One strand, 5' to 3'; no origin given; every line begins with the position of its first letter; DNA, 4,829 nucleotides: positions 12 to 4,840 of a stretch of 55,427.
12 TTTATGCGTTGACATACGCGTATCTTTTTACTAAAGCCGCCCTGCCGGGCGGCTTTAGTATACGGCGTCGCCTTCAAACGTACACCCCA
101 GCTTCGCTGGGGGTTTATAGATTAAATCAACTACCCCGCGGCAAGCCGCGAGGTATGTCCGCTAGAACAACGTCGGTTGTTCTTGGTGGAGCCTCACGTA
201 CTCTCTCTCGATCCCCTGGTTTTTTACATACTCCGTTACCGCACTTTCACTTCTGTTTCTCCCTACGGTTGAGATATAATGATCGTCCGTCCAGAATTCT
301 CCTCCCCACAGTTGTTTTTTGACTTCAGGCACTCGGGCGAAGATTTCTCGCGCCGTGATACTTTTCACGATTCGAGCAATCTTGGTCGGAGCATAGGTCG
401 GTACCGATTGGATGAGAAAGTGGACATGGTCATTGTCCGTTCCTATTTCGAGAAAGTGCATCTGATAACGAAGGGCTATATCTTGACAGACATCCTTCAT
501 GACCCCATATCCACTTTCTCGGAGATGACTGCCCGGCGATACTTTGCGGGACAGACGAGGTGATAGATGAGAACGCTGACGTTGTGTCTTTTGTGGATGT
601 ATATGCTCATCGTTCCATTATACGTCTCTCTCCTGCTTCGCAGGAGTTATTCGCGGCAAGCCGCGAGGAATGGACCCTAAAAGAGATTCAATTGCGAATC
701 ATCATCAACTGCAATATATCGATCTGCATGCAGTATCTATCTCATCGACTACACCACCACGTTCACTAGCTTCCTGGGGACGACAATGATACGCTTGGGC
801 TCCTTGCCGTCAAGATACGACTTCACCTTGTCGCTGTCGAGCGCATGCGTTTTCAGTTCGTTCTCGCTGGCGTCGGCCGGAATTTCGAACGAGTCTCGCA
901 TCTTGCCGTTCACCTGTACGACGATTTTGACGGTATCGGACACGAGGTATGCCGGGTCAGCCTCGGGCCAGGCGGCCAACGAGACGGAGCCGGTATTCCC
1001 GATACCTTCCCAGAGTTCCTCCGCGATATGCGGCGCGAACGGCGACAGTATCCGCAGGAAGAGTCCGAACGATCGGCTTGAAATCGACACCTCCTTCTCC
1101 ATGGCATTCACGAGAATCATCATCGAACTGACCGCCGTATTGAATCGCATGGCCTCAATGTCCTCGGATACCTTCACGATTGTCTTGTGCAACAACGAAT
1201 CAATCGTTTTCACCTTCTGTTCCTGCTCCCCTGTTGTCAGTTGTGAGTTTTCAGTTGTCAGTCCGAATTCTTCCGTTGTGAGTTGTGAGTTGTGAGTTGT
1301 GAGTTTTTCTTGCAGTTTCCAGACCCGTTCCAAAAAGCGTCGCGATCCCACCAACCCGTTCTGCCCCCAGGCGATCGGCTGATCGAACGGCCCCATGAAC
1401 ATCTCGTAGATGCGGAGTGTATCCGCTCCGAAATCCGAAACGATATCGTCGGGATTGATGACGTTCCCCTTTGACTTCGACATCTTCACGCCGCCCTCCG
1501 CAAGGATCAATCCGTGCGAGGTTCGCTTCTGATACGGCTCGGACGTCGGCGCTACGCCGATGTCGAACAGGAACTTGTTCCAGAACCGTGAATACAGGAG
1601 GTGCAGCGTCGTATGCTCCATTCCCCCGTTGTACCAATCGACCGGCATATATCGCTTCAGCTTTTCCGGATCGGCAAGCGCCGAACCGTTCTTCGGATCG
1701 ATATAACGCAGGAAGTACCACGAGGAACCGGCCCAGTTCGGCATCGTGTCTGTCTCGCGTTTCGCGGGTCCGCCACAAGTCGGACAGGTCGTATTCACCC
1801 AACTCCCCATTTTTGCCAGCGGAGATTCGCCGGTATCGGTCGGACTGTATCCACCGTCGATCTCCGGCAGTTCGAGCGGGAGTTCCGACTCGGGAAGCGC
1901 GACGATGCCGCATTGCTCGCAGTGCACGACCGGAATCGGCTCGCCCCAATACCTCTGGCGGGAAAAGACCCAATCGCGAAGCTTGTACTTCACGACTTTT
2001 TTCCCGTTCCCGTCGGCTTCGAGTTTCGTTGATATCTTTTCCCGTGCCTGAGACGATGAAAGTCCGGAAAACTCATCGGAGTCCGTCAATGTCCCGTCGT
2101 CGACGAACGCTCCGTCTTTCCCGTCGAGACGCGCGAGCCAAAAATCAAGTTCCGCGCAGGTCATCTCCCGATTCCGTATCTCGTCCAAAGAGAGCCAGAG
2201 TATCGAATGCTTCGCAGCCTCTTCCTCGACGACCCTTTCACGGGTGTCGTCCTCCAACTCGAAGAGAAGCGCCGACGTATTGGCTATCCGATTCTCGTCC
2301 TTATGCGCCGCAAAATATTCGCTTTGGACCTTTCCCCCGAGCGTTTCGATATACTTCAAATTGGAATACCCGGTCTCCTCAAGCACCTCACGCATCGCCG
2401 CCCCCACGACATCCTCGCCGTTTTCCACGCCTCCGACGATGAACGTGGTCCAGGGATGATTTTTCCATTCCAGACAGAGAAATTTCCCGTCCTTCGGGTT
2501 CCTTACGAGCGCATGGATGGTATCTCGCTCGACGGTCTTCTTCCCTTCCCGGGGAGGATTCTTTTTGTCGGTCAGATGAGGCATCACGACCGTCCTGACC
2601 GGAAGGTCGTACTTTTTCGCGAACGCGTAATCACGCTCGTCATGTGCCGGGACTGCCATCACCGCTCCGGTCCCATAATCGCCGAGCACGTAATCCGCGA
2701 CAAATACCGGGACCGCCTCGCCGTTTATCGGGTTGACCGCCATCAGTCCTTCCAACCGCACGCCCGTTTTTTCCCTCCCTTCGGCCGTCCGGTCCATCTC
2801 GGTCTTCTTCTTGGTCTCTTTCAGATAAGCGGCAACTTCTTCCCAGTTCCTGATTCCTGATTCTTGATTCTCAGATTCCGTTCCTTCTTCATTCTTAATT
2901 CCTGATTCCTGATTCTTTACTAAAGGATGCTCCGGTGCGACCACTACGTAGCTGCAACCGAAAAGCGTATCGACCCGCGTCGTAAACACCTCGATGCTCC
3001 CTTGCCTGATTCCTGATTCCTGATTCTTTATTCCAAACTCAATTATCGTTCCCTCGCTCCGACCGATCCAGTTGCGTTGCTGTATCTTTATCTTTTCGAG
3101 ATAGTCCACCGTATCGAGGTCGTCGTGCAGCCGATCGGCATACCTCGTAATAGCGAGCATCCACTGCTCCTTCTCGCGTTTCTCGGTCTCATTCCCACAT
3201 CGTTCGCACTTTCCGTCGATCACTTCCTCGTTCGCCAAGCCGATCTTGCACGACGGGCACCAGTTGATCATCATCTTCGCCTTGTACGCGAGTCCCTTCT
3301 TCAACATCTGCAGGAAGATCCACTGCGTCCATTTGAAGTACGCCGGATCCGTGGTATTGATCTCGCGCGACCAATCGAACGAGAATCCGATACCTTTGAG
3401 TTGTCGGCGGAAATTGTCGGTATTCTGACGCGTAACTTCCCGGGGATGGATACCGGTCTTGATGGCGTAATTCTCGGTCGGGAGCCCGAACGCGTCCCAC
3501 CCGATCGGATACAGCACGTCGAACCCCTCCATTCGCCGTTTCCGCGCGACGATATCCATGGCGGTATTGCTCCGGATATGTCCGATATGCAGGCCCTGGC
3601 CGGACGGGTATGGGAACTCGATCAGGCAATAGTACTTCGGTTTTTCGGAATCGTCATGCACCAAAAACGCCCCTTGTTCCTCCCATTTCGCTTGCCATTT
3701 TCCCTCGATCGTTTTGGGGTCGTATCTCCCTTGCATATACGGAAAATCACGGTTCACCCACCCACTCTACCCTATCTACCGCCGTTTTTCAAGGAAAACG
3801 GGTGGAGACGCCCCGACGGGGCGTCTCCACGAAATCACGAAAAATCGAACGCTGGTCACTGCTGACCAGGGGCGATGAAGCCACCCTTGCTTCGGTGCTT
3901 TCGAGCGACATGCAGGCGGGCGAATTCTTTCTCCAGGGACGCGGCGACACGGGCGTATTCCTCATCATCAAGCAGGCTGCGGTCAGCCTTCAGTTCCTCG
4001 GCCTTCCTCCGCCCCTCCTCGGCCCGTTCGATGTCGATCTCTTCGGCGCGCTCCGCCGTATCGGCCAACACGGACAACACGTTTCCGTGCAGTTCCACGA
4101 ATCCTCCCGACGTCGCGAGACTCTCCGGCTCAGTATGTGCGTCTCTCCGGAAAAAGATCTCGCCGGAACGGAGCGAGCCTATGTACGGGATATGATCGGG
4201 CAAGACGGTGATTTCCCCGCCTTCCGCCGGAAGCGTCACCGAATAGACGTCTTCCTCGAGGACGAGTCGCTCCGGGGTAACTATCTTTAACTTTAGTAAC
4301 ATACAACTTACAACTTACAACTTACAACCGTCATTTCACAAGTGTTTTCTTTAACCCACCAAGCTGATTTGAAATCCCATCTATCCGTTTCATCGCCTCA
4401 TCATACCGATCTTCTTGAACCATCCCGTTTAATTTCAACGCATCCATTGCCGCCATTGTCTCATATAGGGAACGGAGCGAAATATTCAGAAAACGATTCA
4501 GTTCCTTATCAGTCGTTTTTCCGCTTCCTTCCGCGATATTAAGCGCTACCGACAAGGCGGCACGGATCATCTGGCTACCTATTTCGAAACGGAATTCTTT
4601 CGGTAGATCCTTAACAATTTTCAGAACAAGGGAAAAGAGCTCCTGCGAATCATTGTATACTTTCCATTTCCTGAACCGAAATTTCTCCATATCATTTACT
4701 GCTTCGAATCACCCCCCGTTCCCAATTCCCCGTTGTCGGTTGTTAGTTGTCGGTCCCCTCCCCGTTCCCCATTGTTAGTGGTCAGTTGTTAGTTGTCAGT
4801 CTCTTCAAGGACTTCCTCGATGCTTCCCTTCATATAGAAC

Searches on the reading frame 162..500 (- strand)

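Call 51: search_protein_families(library=ncbifam, proteins=[window:162-500:-], max_evalue=0.01)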
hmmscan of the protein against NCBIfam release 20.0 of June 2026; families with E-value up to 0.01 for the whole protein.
window:162-500:- (112 aa): 2 families
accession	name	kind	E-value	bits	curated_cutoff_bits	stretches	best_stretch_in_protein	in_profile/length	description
NF033573.1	transpos_IS200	equivalog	1.3e-25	90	55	1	1-94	34-126/126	IS200/IS605 family transposase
NF047646.1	REP_Tyr_transpos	equivalog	0.00024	21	80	1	23-103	56-138/146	REP-associated tyrosine transposase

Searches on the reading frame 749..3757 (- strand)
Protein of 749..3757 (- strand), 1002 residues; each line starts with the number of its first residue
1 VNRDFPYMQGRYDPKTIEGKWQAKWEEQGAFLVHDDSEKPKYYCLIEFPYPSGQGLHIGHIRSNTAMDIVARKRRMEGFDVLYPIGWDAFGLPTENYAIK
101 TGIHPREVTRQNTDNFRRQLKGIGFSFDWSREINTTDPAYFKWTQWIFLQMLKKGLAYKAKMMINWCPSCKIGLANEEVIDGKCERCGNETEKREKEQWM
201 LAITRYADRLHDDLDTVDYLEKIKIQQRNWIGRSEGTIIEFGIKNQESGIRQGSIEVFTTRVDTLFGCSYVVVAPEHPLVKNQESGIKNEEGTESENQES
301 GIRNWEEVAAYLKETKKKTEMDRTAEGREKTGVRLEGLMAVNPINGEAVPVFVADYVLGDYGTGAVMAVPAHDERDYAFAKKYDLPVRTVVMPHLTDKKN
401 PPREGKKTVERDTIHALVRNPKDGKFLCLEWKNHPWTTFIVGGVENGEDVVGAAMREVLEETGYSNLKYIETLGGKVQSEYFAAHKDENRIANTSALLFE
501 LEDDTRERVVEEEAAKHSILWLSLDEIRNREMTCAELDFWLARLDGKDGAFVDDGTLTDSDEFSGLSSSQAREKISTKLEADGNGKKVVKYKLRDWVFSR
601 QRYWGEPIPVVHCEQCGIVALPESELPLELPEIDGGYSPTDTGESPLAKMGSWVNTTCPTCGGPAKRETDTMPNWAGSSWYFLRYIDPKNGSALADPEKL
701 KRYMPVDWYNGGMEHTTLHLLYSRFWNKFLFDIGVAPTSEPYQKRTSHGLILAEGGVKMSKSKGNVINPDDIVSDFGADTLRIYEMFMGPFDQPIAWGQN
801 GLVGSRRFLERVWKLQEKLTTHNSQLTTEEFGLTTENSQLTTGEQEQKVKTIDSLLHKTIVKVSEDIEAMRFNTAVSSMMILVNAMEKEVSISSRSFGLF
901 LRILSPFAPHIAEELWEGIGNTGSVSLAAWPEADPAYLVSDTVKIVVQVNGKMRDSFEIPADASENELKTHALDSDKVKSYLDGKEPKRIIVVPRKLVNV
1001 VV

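Call 7: search_protein_families(library=pfam, proteins=[window:749-3757:-])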
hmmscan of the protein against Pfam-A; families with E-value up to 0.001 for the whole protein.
window:749-3757:- (1002 aa): 6 families
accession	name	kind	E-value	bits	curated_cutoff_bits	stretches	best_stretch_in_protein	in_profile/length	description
PF13603.12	tRNA-synt_1_2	-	1.1e-57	195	25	1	228-399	1-148/185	Leucyl-tRNA synthetase, editing domain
PF00133.28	tRNA-synt_1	-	8.9e-54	183.2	22.7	2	20-224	1-217/414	tRNA synthetases class I (I, L, M and V)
PF09334.17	tRNA-synt_1g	-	2.6e-31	109.2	20.1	2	48-195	7-150/391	tRNA synthetases class I (M)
PF08264.19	Anticodon_1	-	1.9e-22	80.2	25.1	1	850-965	2-144/148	Anticodon-binding domain of tRNA ligase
PF00293.34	NUDIX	-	4.8e-12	46.5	21.1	1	412-529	4-119/134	NUDIX domain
PF01406.26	tRNA-synt_1e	-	0.00014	21.7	27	0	56-83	23-50/301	tRNA synthetases class I (C) catalytic domain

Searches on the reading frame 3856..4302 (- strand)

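Call 7: search_protein_families(library=pfam, proteins=[window:3856-4302:-])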
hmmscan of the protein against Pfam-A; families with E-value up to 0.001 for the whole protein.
window:3856-4302:- (148 aa): 2 families
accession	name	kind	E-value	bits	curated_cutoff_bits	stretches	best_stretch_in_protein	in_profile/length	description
PF02823.21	ATP-synt_DE_N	-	7.4e-22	77.6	27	1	3-83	1-80/80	ATP synthase, Delta/Epsilon chain, beta-sandwich domain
PF00401.25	ATP-synt_DE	-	0.00011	22.8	24.6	1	87-133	1-46/47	ATP synthase, Delta/Epsilon chain, long alpha-helix domain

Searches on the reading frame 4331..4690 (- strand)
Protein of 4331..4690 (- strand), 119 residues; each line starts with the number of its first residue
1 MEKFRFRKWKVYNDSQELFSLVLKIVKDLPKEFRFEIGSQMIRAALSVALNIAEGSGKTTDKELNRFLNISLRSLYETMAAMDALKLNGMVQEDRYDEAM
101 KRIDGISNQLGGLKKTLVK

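Call 7: search_protein_families(library=pfam, proteins=[window:4331-4690:-])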
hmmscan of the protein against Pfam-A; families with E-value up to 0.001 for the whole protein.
window:4331-4690:- (119 aa): 1 family
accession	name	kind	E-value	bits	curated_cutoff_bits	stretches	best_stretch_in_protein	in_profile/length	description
PF05635.17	23S_rRNA_IVP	-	8.5e-26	90.7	33.8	1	8-111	2-105/106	23S rRNA-intervening sequence protein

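Call 51: search_protein_families(library=ncbifam, proteins=[window:4331-4690:-], max_evalue=0.01)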
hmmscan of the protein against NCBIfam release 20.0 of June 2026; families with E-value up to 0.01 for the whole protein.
window:4331-4690:- (119 aa): 4 families
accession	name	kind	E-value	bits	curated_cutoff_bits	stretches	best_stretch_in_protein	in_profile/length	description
TIGR02436.1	TIGR02436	subfamily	2.4e-25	88.8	24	1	11-117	1-108/109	four helix bundle protein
NF008911.0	PRK12275.1-2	subfamily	3.1e-14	53.5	137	1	6-115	4-113/118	hypothetical protein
NF008912.0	PRK12275.1-6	subfamily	3e-13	49.8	124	1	5-116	2-110/117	hypothetical protein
NF033474.1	DivGenRetAVD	equivalog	1.4e-06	28.6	80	1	12-115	4-104/104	diversity-generating retroelement protein Avd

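Call 79: find_related_loci(query=window:4331-4690:-, collection=metagenome_contigs, flank=2500)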
Query window:4331-4690:- (119 aa) in metagenome_contigs; peptide patterns used: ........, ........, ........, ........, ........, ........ (x = any residue, [..] = any of these).
600 stretches matched a pattern (row limit reached: there are more); 444 encode a relative of the query (tblastn E <= 1e-3); the best 80 are kept; 80 distinct loci.
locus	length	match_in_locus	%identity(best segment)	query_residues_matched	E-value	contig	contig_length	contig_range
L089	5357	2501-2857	95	1-119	1e-72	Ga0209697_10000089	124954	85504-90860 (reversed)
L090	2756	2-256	96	35-119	2e-50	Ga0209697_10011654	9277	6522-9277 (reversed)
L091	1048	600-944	65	1-115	2e-49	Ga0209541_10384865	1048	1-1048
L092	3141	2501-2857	45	1-119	1e-32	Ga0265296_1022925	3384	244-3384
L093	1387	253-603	43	1-117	2e-29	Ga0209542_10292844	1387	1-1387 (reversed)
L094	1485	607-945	42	1-113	4e-26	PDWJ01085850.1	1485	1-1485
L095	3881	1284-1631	42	1-117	2e-25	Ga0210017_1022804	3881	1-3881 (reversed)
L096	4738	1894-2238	42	4-117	2e-24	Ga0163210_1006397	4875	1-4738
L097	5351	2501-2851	44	1-117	5e-24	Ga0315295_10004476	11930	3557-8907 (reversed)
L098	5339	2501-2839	42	5-117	8e-24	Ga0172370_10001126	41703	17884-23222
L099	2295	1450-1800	38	1-117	5e-22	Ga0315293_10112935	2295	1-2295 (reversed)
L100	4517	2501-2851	42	1-117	1e-21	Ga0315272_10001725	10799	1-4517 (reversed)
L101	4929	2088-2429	41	4-117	1e-20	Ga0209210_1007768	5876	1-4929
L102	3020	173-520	39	4-118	1e-20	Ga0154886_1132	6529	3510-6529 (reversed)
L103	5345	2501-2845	43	2-117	1e-20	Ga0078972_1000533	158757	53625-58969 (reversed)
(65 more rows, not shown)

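Call 87: search_solved_structures(query=window:4331-4690:-, max_evalue=0.01)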
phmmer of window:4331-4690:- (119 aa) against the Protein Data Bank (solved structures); distinct sequences matched with E-value up to 0.01: 1.
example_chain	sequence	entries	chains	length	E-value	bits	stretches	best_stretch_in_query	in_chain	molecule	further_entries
2gsc_A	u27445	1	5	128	4e-09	40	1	10-111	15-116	Putative uncharacterized protein XCC0516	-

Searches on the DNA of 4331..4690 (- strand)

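Call 95: search_rna_families(sources=[L095, L097, L089], threshold=gathering)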
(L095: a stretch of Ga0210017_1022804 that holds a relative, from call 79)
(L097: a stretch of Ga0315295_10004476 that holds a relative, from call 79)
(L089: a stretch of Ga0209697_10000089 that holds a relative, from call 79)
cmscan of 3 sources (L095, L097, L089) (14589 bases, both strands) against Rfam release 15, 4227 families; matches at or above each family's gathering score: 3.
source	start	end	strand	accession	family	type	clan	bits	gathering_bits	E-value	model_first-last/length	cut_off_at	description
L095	1178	2995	+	RF00177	SSU_rRNA_bacteria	Gene; rRNA;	CL00111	1228.5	50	0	1-1533/1533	no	Bacterial small subunit ribosomal RNA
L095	3831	3881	+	RF00005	tRNA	Gene; tRNA;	CL00001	35.8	29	0.00018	1-50/71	3'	tRNA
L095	3182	3262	+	RF01998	group-II-D1D4-1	Intron;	CL00102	35.2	35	0.0026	1-84/84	no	Group II catalytic intron D1-D4-1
